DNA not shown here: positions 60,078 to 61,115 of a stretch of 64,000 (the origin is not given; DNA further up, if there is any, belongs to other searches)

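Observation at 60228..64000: Intronless block of three bacterial-type enzymes (SDR, SAM-methyltransferase, penicillin-amidase-family acylase)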

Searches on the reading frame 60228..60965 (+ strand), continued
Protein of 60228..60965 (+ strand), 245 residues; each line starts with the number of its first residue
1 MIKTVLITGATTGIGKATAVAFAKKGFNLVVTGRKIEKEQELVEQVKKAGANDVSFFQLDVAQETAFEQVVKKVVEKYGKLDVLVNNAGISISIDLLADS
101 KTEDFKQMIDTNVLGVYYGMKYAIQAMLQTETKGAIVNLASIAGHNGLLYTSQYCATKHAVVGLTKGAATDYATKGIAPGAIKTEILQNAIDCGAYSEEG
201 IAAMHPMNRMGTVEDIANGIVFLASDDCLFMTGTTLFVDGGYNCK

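Call 44: predict_structure(alignment_id=A3)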
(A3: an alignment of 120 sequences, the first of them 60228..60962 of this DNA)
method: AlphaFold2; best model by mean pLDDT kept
length: 245 residues; sequences in the alignment: 120
mean_pLDDT: 71.8   pTM: 0.75
mean pLDDT of the five models: 71.8, 71.8, 70.4, 70.2, 66.9
residues with pLDDT >= 90: 71; 70-90: 75; 50-70: 44; < 50: 55
segments of 3 or more residues with pLDDT < 50: 142-174, 176-183, 232-245
pLDDT, mean of each block of 10 residues (from residue 1): 92 90 96 91 95 96 94 95 83 62 79 82 85 74 40 32 31 44 53 68 63 79 76 42 28
secondary structure, 60 per line:
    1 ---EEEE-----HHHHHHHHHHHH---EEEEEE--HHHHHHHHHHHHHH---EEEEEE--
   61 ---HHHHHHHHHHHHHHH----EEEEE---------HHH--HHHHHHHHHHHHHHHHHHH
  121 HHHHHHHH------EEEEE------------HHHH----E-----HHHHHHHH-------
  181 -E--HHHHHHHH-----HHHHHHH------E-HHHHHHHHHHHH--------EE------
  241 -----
elements in order: E4-7 H13-24 E28-33 H36-49 E53-58 H64-78 E83-87 H102-128 E135-139 H152-155 H166-173 H185-192 H198-204 H213-224

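Call 52: predict_structure(alignment_id=A4)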
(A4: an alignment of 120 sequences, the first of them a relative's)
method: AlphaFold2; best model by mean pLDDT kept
length: 248 residues; sequences in the alignment: 120
mean_pLDDT: 90.7   pTM: 0.90
mean pLDDT of the five models: 90.7, 90.2, 89.8, 89.4, 88.6
residues with pLDDT >= 90: 182; 70-90: 46; 50-70: 16; < 50: 4
segments of 3 or more residues with pLDDT < 50: 246-248
pLDDT, mean of each block of 10 residues (from residue 1): 94 95 98 95 97 98 99 98 95 90 97 98 98 95 82 94 98 97 74 69 75 87 95 92 55
secondary structure, 60 per line:
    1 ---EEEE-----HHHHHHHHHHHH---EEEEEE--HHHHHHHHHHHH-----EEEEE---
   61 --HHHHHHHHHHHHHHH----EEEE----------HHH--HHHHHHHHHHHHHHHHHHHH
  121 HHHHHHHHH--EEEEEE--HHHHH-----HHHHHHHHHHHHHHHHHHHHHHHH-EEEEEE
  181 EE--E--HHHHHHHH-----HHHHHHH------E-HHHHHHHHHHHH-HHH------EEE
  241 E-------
elements in order: E4-7 H13-24 E28-33 H36-47 E53-57 H63-77 E82-85 H101-129 E132-137 H140-144 H150-173 E175-182 H188-195 H201-207 H216-227 E238-241
